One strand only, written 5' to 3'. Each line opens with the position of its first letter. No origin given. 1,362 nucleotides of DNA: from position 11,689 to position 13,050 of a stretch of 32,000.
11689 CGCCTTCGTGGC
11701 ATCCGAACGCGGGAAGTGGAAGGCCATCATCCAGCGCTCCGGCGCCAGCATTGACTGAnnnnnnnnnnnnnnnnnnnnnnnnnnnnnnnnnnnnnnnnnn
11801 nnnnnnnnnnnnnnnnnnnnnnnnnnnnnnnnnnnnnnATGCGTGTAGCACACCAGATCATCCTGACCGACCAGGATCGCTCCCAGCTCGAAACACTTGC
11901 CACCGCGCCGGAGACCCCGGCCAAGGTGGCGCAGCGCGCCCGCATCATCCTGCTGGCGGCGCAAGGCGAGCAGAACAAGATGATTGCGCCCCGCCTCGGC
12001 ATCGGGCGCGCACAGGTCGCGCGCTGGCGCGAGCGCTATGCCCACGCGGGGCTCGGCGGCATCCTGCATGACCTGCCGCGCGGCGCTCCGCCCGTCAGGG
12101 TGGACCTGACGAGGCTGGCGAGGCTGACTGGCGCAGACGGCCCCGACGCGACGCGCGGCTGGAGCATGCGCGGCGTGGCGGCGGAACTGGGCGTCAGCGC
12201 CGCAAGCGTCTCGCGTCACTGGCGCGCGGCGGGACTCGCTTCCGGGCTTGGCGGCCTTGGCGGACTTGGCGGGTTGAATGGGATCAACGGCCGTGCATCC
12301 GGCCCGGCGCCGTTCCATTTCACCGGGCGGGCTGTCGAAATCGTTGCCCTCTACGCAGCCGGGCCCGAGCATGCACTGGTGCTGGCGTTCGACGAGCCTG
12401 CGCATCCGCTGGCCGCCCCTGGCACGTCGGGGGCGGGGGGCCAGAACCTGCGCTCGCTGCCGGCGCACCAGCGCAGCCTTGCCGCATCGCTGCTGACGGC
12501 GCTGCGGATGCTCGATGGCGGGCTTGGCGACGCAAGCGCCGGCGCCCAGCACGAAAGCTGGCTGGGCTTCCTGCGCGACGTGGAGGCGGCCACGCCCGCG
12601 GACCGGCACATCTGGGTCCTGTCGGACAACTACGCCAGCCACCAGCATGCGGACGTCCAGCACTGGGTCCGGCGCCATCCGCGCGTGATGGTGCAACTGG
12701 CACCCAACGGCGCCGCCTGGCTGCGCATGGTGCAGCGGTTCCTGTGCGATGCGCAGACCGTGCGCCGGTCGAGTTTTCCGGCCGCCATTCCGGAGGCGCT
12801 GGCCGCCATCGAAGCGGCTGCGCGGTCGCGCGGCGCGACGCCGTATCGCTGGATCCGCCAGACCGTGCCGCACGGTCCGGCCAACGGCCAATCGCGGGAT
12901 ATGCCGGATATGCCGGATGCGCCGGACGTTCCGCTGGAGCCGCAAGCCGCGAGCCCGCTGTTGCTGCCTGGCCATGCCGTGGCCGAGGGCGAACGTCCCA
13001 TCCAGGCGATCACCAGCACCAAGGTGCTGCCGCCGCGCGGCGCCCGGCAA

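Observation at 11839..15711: IS630-type transposase with a DD-Q triad fused in frame to a MalT/LAL STAND-LuxR regulator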

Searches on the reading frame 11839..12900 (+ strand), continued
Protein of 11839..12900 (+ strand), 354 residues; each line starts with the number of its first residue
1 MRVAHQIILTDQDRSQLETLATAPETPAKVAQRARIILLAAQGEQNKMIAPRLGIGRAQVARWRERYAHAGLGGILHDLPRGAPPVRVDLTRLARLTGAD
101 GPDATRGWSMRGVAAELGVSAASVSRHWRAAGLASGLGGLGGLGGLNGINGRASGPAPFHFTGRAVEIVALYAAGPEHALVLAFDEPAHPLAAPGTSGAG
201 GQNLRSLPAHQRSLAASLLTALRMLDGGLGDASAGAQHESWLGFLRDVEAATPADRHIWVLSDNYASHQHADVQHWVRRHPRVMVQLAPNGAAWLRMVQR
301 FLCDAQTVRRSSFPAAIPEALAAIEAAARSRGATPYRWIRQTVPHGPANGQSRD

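Call 89: search_protein_families(library=pfam, proteins=[P0126, P0162, P0139, P0124, P0134, L005:10001-11083:+], max_evalue=0.001)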
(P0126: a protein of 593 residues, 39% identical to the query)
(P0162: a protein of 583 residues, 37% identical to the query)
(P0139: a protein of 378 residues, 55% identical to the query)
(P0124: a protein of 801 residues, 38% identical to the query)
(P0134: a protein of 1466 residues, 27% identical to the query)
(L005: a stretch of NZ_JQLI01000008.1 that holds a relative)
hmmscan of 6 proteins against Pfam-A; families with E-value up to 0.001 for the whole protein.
P0126 (593 aa): 10 families
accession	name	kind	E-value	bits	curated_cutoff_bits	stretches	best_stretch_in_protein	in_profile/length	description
PF17932.6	TetR_C_24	-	4.9e-26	91.7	26.4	1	463-575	2-114/114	Tetracyclin repressor-like, C-terminal domain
PF00440.29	TetR_N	-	6e-17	61.6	24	1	397-443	1-47/47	Bacterial regulatory proteins, tetR family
PF13384.12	HTH_23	-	2e-12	47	24.6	1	29-74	3-48/50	Homeodomain-like domain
PF13358.12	DDE_3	-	1.1e-07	32.3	28.6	1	184-310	15-141/146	DDE superfamily endonuclease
PF13518.12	HTH_28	-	2.1e-07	31.4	25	1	32-81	1-49/52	Helix-turn-helix domain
PF13551.12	HTH_29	-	9.7e-07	29.2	28.1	1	33-85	1-54/64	Winged helix-turn helix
PF13565.12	HTH_32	-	2.9e-06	28.2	33.7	1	60-128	2-73/73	Homeodomain-like domain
PF13412.12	HTH_24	-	8.9e-05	22.4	21.9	0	501-524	23-46/48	Winged helix-turn-helix DNA-binding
PF08281.18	Sigma70_r4_2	-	0.0002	21.4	25.7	0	29-62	10-45/54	Sigma-70, region 4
PF00196.25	GerE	-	0.00041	20.4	23.5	0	30-59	3-33/57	Bacterial regulatory proteins, luxR family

P0162 (583 aa): 6 families
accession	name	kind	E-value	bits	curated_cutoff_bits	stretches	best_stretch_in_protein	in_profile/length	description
PF17932.6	TetR_C_24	-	2.8e-27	95.7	26.4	1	453-565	2-114/114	Tetracyclin repressor-like, C-terminal domain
PF00440.29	TetR_N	-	4.1e-15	55.7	24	1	387-433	1-47/47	Bacterial regulatory proteins, tetR family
PF13384.12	HTH_23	-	2.4e-12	46.7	24.6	1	29-74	3-48/50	Homeodomain-like domain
PF13551.12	HTH_29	-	1.1e-09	38.6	28.1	1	33-79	1-47/64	Winged helix-turn helix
PF13518.12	HTH_28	-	6.5e-08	33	25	1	32-80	1-49/52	Helix-turn-helix domain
PF17935.6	TetR_C_27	-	0.00097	19.7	26.1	0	455-526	1-72/106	Tetracyclin repressor-like, C-terminal domain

P0139 (378 aa): 14 families
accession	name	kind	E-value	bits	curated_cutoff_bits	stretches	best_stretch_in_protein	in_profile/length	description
PF17932.6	TetR_C_24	-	1.9e-27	96.2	26.4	1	248-359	2-113/114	Tetracyclin repressor-like, C-terminal domain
PF00440.29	TetR_N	-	2.1e-20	72.6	24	1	182-228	1-47/47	Bacterial regulatory proteins, tetR family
PF13551.12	HTH_29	-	8.1e-12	45.5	28.1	1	33-91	1-61/64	Winged helix-turn helix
PF13384.12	HTH_23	-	1.3e-11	44.3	24.6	1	28-74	2-48/50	Homeodomain-like domain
PF13518.12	HTH_28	-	1.3e-10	41.6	25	1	32-81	1-49/52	Helix-turn-helix domain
PF13565.12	HTH_32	-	1.9e-07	31.9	33.7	1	60-128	2-73/73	Homeodomain-like domain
PF06056.18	Terminase_5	-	1.6e-05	25.2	20.3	0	42-77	12-47/58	Putative ATPase subunit of terminase (gpP-like)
PF01527.26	HTH_Tnp_1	-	2.4e-05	24.9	24.1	0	31-76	10-57/75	Transposase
PF01381.28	HTH_3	-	9.9e-05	22.7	23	0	40-63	6-29/55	Helix-turn-helix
PF17935.6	TetR_C_27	-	0.00028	21.4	26.1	1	252-327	3-78/106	Tetracyclin repressor-like, C-terminal domain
PF12840.13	HTH_20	-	0.00072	19.9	27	0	103-129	14-40/51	Helix-turn-helix domain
PF04967.18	HTH_10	-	0.00073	19.7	23.1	0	108-128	24-44/53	HTH DNA binding domain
PF21476.4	PF0610-like_N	-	0.00086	19.9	33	0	106-127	13-34/50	PF0610-like, N-terminal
PF08281.18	Sigma70_r4_2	-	0.00095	19.2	25.7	0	29-63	10-46/54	Sigma-70, region 4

P0124 (801 aa): 12 families
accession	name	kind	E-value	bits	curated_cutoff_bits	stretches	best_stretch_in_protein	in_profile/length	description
PF13384.12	HTH_23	-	3.6e-67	221.1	24.6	9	646-694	2-50/50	Homeodomain-like domain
PF13551.12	HTH_29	-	5.6e-59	196.6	28.1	6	166-224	1-63/64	Winged helix-turn helix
PF13518.12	HTH_28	-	2.6e-44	149.4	25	3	731-777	2-48/52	Helix-turn-helix domain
PF13565.12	HTH_32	-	9.9e-22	77.7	33.7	0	519-577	1-54/73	Homeodomain-like domain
PF08281.18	Sigma70_r4_2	-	4.2e-17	62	25.7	0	648-678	11-43/54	Sigma-70, region 4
PF06056.18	Terminase_5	-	5.7e-17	61.8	20.3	0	651-693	3-45/58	Putative ATPase subunit of terminase (gpP-like)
PF01527.26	HTH_Tnp_1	-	3.9e-16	59.5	24.1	0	649-694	10-57/75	Transposase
PF00196.25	GerE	-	4.8e-13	49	23.5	0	165-198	6-39/57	Bacterial regulatory proteins, luxR family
PF19610.4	DUF6115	-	2.2e-08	35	27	0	565-603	91-129/134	Family of unknown function (DUF6115)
PF15943.11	YdaS_toxin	-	0.00016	21.9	30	0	665-681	12-28/65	Bacterial toxin YdaS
PF13411.12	MerR_1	-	0.0002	21.8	21.6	0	587-613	3-28/69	MerR HTH family regulatory protein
PF21476.4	PF0610-like_N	-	0.00097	19.8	33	0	735-758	8-31/50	PF0610-like, N-terminal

P0134 (1466 aa): 33 families (the best 25 are shown)
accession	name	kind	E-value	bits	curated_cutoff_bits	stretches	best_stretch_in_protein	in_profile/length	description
PF13518.12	HTH_28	-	1.7e-55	185.2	25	0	433-475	2-44/52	Helix-turn-helix domain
PF13384.12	HTH_23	-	1.4e-49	165.1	24.6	1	569-614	4-49/50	Homeodomain-like domain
PF13565.12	HTH_32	-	3.3e-37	127.3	33.7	1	460-528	2-73/73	Homeodomain-like domain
PF13551.12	HTH_29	-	1.6e-32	111.8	28.1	0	849-900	1-53/64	Winged helix-turn helix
PF08279.18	HTH_11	-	8.2e-13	48.5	25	0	508-529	16-37/55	HTH domain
PF06627.17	DUF1153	-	9.2e-12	45.4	23.5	0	434-476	36-79/87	Protein of unknown function (DUF1153)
PF08281.18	Sigma70_r4_2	-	5.2e-11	42.5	25.7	0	513-528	32-47/54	Sigma-70, region 4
PF13412.12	HTH_24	-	5.7e-10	39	21.9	0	232-247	23-38/48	Winged helix-turn-helix DNA-binding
PF02954.25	HTH_8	-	6e-10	39.1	22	0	227-246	19-38/42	Bacterial regulatory protein, Fis family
PF12802.13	MarR_2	-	1.7e-09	38.2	27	0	925-945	22-42/61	MarR family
PF01381.28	HTH_3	-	5.1e-09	36.5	23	0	227-249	10-32/55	Helix-turn-helix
PF13542.12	HTH_Tnp_ISL3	-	7.2e-09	35.4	27.4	0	231-249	31-49/51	Helix-turn-helix domain of transposase family ISL3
PF09339.16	HTH_IclR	-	2e-07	31.1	22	0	504-528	15-39/52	IclR helix-turn-helix domain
PF04967.18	HTH_10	-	3.2e-07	30.5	23.1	0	224-250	21-47/53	HTH DNA binding domain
PF04545.22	Sigma70_r4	-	1.8e-06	27.8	24.1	0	226-245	20-39/50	Sigma-70, region 4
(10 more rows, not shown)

L005:10001-11083:+ (361 aa): 16 families
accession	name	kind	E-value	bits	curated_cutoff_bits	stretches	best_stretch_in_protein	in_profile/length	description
PF13358.12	DDE_3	-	7.7e-22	78.2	28.6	1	169-314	2-145/146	DDE superfamily endonuclease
PF13384.12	HTH_23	-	2.1e-17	62.8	24.6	1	28-74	2-48/50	Homeodomain-like domain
PF13551.12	HTH_29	-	8.5e-13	48.6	28.1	1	33-89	1-59/64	Winged helix-turn helix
PF13518.12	HTH_28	-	3.1e-12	46.8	25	1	32-81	1-49/52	Helix-turn-helix domain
PF13565.12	HTH_32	-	1.7e-11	45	33.7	1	60-128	2-73/73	Homeodomain-like domain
PF08281.18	Sigma70_r4_2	-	5.7e-06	26.3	25.7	0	32-63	14-46/54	Sigma-70, region 4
PF18024.7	HTH_50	-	6.5e-06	26.2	27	1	106-133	22-49/50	Helix-turn-helix domain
PF00196.25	GerE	-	4.4e-05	23.5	23.5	0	37-61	11-35/57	Bacterial regulatory proteins, luxR family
PF02796.21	HTH_7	-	7.5e-05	23.2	23.8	0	34-60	12-38/45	Helix-turn-helix domain of resolvase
PF10668.15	Phage_terminase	-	0.00019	21.5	22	0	43-64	22-43/67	Phage terminase small subunit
PF13936.12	HTH_38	-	0.00036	20.7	27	0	109-127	22-40/44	Helix-turn-helix domain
PF13443.12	HTH_26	-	0.00046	20.8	22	0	37-65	4-32/63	Cro/C1-type HTH DNA-binding domain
PF06056.18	Terminase_5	-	0.00047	20.5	20.3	0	42-77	12-47/58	Putative ATPase subunit of terminase (gpP-like)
PF12728.13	HTH_17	-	0.00049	20.7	27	0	110-138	4-32/51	Helix-turn-helix domain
PF01381.28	HTH_3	-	0.00063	20.2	23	0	40-63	6-29/55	Helix-turn-helix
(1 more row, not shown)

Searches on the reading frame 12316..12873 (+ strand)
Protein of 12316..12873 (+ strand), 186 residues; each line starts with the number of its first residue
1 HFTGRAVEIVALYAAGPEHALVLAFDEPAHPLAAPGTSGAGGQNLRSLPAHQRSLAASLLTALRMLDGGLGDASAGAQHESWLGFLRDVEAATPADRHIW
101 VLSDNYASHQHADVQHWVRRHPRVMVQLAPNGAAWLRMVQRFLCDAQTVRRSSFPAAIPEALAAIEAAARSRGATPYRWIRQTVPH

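Call 91: predict_structure(alignment_id=A3)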
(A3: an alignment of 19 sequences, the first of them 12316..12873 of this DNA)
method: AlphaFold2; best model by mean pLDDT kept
length: 186 residues; sequences in the alignment: 19
mean_pLDDT: 87.5   pTM: 0.85
mean pLDDT of the five models: 87.5, 86.2, 85.8, 85.7, 84.1
residues with pLDDT >= 90: 119; 70-90: 40; 50-70: 26; < 50: 1
segments of 3 or more residues with pLDDT < 50: none
pLDDT, mean of each block of 10 residues (from residue 1): 86 93 88 57 65 95 92 79 96 95 92 96 96 96 88 88 94 86 73
secondary structure, 60 per line:
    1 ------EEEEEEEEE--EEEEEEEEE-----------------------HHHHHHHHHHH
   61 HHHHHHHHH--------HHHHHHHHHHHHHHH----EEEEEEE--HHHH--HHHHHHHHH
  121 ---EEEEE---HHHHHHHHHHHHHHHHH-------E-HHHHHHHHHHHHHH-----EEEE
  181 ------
elements in order: E7-15 E18-26 H50-69 H78-92 E97-103 H106-109 H112-120 E124-128 H132-148 H158-171 E177-180
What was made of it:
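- It is predicted to be a compact folded domain (call 91).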

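Call 94: fold_search(model_id=the predicted structure, library=pdb)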
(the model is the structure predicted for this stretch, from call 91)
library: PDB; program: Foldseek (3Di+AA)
matches with E <= 10: 265; with E <= 0.001: 0
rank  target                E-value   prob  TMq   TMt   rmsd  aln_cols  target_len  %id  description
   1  6cmq_C                5.7e-01  0.03  0.13  0.07  18.6       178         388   15  Structure of human SHP2 without N-SH2 domain (released 2018-11-14)
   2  7olc_SB               6.8e-01  0.09  0.18  0.15   8.1        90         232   10  Thermophilic eukaryotic 80S ribosome at idle POST state (released 2022-01-26)
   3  9cpa_x                8.2e-01  0.08  0.17  0.15   8.1        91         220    9  Structure of a Mammalian DHX29-bound 43S Pre-initiation Complex (released 2025-07-23)
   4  8g4i_B                9.3e-01  0.08  0.18  0.17   8.8        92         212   15  40S ribosomal subunit of the 80S Giardia intestinalis assemblage A ribosome with Emetine bound in V1 conformation (released 2024-10-30)
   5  6rxt_Ca               9.8e-01  0.08  0.17  0.15   8.6        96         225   14  Cryo-EM structure of the 90S pre-ribosome (Kre33-Noc4) from Chaetomium thermophilum, state A (released 2019-08-14)
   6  2hc1                  1.1e+00  0.03  0.14  0.09  20.0       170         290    9  Engineered catalytic domain of protein tyrosine phosphatase HPTPbeta. (released 2006-06-27)
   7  3p83_E                1.2e+00  0.01  0.14  0.13  17.9       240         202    9  Structure of the PCNA:RNase HII complex from Archaeoglobus fulgidus. (released 2011-02-02)
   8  5opt_W                1.3e+00  0.06  0.22  0.19  10.8       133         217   14  Structure of KSRP in context of Trypanosoma cruzi 40S (released 2017-11-15)
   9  9n6v_NM               1.3e+00  0.06  0.18  0.15   9.1        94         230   12  SSU processome maturation and disassembly, State A (released 2025-11-05)
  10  4v5o_A4               1.3e+00  0.05  0.17  0.15   9.6        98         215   13  CRYSTAL STRUCTURE OF THE EUKARYOTIC 40S RIBOSOMAL SUBUNIT IN COMPLEX WITH INITIATION FACTOR 1. (released 2014-07-09)
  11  4kzx_B                1.4e+00  0.09  0.22  0.20   8.2       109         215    8  Rabbit 40S ribosomal subunit in complex with eIF1. (released 2013-07-24)
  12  9hl9_SA               1.4e+00  0.06  0.18  0.16   8.6        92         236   13  CRYO-EM STRUCTURE OF LEISHMANIA MAJOR 80S RIBOSOME WITH P/E-site tRNA AND mRNA : LM14Cs1H3 sKO STRAIN (released 2025-10-15)
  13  8bsi_SD               1.4e+00  0.05  0.18  0.16   8.9        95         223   14  Giardia ribosome chimeric hybrid-like GDP+Pi bound state (B1) (released 2023-03-15)
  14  8t0m_E                1.4e+00  0.04  0.13  0.11  12.7       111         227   16  Proteasome 20S core particle from Pre1-1 Pre4-1 Double mutant (released 2023-09-06)
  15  6uti_O                1.4e+00  0.03  0.15  0.13  11.5       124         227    9  Allosteric coupling between alpha-rings of 20S proteasome, 20S proteasome with singly capped PAN complex (released 2020-09-09)
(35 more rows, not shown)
